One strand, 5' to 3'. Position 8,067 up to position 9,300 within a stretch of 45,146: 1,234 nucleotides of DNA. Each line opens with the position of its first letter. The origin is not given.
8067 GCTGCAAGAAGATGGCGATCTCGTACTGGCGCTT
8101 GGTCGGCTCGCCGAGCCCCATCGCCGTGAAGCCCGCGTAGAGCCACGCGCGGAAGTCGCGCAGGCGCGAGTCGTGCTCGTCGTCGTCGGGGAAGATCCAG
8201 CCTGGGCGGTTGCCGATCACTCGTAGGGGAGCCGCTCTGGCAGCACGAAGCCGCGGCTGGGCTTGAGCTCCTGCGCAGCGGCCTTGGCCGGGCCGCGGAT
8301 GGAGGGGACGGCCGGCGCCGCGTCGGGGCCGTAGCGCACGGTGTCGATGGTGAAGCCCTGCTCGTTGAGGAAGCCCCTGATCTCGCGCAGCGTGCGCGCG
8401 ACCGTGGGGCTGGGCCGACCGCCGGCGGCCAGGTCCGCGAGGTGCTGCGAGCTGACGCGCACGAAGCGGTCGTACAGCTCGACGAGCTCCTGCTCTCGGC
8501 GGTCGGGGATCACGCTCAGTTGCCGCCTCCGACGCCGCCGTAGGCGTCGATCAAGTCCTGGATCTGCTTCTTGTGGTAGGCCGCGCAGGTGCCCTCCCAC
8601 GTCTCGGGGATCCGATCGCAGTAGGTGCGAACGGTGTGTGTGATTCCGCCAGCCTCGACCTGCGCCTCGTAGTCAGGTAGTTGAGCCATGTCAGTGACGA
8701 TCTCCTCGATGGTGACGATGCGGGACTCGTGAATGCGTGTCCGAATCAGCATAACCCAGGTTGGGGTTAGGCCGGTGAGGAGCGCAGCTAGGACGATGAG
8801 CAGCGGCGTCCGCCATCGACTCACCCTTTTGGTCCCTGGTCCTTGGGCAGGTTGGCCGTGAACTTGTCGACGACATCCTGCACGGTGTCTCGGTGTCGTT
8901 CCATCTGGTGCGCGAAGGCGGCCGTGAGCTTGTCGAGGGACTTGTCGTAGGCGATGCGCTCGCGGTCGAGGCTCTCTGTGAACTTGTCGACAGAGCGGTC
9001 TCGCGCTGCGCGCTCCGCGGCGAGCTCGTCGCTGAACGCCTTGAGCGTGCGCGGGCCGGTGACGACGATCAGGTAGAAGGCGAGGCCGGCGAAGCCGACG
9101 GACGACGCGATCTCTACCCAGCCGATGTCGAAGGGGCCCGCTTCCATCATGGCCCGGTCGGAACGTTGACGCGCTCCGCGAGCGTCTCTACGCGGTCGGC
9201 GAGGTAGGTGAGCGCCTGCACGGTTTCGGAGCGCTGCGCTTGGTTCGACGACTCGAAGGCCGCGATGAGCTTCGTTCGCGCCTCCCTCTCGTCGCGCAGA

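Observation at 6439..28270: Full T7-type virion module in a genome with integrase and switch but no recognisable RNA or DNA polymerase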

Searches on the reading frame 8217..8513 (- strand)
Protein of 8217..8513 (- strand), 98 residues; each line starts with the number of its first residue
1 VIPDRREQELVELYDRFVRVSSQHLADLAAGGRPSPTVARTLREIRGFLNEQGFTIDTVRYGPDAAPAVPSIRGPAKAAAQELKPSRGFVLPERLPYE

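Call 7: search_protein_families(library=phrogs, proteins=[window:8217-8513:-], max_evalue=0.01)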
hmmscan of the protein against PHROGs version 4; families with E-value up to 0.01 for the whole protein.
window:8217-8513:- (98 aa): 0 families

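Call 78: search_protein_families(library=pfam, proteins=[window:8217-8513:-], max_evalue=0.05)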
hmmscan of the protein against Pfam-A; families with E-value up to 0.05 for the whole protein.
window:8217-8513:- (98 aa): 0 families

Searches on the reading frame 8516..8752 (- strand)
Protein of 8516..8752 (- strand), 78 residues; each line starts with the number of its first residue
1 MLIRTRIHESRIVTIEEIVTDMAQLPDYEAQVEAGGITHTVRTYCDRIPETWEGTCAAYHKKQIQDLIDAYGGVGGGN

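Call 7: search_protein_families(library=phrogs, proteins=[window:8516-8752:-], max_evalue=0.01)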
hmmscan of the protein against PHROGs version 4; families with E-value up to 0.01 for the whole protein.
window:8516-8752:- (78 aa): 0 families

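Call 78: search_protein_families(library=pfam, proteins=[window:8516-8752:-], max_evalue=0.05)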
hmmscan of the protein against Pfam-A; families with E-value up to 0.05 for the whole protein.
window:8516-8752:- (78 aa): 1 family
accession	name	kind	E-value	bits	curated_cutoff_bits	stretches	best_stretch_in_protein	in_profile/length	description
PF17438.7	DUF5417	-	0.03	14.9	23.9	1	16-60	28-72/91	Family of unknown function (DUF5417)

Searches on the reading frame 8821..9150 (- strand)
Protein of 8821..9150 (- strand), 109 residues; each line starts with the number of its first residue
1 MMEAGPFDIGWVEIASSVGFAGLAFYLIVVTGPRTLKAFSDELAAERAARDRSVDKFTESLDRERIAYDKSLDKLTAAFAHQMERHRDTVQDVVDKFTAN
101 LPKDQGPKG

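Call 7: search_protein_families(library=phrogs, proteins=[window:8821-9150:-], max_evalue=0.01)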
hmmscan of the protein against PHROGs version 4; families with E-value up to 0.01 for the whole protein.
window:8821-9150:- (109 aa): 0 families

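Call 78: search_protein_families(library=pfam, proteins=[window:8821-9150:-], max_evalue=0.05)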
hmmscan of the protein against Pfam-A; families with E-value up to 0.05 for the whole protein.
window:8821-9150:- (109 aa): 1 family
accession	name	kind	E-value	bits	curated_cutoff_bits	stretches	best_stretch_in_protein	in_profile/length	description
PF08376.15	NIT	-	0.015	16.1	24.9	1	33-92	20-80/239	Nitrate and nitrite sensing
